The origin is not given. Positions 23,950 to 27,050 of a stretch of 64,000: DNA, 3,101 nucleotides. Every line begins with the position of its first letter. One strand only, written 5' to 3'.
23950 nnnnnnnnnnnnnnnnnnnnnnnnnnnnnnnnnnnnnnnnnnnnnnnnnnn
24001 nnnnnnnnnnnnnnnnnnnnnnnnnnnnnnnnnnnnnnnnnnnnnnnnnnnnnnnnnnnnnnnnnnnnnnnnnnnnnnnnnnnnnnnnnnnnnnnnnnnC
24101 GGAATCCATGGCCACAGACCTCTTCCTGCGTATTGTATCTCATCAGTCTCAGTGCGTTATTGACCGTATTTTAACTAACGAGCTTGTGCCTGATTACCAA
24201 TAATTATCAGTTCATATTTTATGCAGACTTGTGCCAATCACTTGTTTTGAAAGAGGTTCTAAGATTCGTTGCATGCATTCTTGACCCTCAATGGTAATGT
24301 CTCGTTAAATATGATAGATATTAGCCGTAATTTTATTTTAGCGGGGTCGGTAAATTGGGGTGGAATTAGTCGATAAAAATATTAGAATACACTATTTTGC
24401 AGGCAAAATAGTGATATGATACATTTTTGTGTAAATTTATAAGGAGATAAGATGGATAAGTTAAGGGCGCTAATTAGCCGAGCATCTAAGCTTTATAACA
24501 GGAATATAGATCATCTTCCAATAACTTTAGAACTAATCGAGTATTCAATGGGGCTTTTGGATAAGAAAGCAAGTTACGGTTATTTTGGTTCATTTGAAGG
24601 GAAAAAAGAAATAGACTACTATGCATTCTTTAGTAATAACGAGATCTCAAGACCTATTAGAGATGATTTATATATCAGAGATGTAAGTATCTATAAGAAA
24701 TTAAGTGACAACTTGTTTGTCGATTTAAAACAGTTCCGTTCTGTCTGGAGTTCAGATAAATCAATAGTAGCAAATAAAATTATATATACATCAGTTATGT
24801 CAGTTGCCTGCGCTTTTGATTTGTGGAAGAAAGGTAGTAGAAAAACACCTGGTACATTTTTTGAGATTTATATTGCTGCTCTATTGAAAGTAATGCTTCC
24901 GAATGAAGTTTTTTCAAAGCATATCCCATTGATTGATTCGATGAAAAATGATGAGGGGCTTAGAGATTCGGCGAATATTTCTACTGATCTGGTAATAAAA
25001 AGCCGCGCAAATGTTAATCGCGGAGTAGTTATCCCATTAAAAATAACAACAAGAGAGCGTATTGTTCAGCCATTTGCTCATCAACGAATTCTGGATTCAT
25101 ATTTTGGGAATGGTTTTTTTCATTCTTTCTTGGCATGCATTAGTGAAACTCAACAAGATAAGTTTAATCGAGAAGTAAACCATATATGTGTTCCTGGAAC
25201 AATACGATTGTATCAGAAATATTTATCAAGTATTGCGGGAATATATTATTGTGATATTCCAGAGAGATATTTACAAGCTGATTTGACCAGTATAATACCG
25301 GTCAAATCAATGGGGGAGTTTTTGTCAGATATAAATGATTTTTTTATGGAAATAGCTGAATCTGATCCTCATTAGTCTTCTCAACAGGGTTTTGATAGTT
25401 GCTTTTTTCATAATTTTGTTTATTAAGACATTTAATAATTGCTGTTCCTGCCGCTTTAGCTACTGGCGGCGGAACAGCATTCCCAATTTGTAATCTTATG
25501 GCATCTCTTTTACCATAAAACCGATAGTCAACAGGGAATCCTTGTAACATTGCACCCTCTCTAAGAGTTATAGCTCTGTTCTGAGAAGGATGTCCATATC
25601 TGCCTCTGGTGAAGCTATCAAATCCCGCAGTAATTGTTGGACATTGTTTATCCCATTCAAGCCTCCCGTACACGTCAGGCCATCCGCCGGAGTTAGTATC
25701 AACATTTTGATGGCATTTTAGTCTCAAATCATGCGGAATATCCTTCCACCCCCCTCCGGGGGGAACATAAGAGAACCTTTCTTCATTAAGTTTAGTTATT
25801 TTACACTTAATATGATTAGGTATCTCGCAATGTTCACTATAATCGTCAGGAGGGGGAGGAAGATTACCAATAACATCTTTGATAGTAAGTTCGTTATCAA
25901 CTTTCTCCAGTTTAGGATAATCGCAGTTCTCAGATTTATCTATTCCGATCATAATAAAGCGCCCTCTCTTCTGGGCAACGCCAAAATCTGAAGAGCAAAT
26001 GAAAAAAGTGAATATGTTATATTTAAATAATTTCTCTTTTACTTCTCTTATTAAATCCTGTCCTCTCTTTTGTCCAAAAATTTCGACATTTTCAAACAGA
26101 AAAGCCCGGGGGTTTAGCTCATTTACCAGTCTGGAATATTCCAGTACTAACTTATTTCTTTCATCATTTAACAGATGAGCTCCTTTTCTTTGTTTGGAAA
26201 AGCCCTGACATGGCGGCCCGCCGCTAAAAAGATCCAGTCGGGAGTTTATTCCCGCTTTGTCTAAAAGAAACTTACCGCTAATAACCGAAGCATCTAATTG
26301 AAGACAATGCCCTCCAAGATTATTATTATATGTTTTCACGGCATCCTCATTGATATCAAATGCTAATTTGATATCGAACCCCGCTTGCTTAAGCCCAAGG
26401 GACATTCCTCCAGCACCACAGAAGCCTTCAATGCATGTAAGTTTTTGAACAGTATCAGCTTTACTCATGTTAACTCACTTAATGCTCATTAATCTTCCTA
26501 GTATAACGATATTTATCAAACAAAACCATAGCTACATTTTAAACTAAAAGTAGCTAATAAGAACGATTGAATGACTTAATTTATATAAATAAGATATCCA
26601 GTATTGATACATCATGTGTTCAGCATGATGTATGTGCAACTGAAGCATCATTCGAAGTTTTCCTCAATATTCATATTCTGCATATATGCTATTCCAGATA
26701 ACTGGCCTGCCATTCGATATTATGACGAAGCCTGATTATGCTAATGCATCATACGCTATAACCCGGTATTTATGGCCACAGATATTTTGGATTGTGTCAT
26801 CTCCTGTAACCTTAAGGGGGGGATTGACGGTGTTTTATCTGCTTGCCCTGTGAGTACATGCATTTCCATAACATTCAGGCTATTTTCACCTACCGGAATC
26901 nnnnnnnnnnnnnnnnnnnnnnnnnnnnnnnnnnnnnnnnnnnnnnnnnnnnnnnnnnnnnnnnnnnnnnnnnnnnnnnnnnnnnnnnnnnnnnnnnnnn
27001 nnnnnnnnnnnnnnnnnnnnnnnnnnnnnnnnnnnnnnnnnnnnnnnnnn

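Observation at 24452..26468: AT-rich two-gene module: cytosine-5 methyltransferase with a convergent, tail-overlapping 307-aa protein of no recognisable family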

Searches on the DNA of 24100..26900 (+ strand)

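Call 4: search_dna_similar(query=window:24100-26900:+, collection=ecoli_genomes, mode=near, max_rows=20)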
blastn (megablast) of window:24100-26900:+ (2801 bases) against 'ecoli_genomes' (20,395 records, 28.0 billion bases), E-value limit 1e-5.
No match.

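Call 35: search_dna_similar(query=window:24452-26468:+, collection=ecoli_genomes, mode=distant, max_rows=15)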
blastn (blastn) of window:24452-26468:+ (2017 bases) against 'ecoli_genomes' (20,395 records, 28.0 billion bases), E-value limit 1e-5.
Records with a match: 2; places in all: 3; records where one place covers at least 80% of the query: 1.
Genomes with a match: 2 of 5426; with a place that covers at least 80% of the query: 1. Places per genome that has any: lowest 1, median 2, highest 2. On chromosomes: 0 places; on plasmids: 3.
Best place of each record, by identity: 60-80% 2.
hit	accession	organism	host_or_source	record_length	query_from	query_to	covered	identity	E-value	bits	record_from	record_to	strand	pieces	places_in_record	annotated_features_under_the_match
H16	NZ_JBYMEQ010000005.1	Escherichia coli strain 23753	Homo sapiens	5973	318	1993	83%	73.6%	0e+0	999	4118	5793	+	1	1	DNA cytosine methyltransferase | hypothetical protein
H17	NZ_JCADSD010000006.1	Escherichia coli strain EC01440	Homo sapiens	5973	1073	1993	46%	74.5%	2e-166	597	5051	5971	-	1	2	DNA cytosine methyltransferase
